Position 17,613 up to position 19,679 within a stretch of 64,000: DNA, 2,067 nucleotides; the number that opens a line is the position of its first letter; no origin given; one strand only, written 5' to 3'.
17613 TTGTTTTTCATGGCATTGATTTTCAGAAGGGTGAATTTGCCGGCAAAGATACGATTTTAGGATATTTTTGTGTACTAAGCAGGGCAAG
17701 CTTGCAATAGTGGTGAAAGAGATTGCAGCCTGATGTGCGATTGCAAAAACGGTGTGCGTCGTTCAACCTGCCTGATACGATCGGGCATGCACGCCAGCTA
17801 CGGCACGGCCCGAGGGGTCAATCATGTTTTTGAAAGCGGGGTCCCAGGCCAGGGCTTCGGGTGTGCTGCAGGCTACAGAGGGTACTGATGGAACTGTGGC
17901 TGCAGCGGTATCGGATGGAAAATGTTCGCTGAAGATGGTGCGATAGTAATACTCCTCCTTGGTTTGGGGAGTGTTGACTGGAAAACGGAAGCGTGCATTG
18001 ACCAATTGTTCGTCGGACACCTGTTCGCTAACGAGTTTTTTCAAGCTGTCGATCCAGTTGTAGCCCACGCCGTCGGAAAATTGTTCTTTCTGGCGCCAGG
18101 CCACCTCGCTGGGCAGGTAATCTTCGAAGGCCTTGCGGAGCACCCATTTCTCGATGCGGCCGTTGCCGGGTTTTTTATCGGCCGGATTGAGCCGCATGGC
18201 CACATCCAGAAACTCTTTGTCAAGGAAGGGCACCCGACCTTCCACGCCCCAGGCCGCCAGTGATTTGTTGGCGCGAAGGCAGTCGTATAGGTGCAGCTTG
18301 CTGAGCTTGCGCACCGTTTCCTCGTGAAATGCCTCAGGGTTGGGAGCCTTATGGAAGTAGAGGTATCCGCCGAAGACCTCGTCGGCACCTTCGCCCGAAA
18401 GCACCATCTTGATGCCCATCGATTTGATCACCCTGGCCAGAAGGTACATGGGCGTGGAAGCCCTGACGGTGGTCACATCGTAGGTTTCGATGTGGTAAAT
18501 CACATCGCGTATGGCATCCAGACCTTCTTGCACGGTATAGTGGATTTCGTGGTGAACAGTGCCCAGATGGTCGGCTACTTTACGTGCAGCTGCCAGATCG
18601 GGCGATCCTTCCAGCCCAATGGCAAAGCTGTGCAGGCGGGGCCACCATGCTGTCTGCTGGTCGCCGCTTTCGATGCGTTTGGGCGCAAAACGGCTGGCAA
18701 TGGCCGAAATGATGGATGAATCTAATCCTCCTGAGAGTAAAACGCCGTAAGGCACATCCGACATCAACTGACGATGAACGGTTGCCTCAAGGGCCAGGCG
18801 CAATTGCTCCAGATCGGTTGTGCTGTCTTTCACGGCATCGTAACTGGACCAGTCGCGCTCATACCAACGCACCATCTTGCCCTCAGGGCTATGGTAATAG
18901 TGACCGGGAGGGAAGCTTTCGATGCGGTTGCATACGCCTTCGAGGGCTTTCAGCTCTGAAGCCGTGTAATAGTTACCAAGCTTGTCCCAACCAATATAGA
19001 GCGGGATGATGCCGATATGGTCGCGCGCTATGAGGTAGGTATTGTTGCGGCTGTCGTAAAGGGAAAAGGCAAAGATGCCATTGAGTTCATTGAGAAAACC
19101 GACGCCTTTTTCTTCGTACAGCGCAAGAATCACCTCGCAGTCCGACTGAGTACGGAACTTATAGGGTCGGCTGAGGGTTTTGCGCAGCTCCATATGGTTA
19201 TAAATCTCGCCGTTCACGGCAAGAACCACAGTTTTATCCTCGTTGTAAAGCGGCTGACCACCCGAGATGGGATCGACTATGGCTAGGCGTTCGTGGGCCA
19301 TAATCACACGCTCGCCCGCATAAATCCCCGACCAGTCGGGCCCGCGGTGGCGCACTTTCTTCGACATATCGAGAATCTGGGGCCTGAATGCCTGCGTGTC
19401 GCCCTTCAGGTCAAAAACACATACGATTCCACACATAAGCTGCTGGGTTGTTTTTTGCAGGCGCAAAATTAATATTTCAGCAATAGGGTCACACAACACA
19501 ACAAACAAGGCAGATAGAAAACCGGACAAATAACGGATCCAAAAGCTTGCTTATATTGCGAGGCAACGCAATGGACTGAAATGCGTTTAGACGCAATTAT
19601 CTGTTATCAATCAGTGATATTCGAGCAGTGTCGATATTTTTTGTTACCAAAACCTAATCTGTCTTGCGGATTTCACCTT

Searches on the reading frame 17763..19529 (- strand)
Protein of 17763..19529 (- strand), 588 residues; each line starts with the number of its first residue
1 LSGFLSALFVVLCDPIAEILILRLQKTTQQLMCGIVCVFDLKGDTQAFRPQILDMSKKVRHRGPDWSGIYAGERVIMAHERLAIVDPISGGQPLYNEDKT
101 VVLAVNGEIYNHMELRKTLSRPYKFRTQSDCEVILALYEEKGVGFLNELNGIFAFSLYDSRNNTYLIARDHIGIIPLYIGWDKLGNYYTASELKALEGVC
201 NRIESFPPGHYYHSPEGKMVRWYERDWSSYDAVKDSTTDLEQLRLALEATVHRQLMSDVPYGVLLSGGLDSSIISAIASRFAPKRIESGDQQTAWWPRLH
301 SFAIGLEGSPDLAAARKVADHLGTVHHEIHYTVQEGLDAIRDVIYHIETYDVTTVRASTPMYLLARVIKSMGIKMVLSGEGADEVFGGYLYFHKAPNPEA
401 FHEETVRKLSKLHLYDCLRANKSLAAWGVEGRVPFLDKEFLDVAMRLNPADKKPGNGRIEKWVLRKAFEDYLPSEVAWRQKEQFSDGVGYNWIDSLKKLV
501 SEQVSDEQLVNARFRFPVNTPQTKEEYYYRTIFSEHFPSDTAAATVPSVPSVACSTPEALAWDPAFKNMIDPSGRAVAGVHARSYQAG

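Call 7: search_protein_families(library=pfam, proteins=[window:17763-19529:-], max_evalue=0.01)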
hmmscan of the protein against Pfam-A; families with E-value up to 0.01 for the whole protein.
window:17763-19529:- (588 aa): 4 families
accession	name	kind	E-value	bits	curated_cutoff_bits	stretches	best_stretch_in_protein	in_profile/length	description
PF00733.27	Asn_synthase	-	2.7e-90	304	21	2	243-396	2-141/354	Asparagine synthase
PF13537.11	GATase_7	-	2.4e-41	141.1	25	1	79-197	1-122/123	Glutamine amidotransferase domain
PF13522.11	GATase_6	-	5.4e-36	123.9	27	1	64-192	1-130/130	Glutamine amidotransferase domain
PF12481.13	DUF3700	-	2.3e-09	37.5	27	1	146-218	126-199/228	Aluminium induced protein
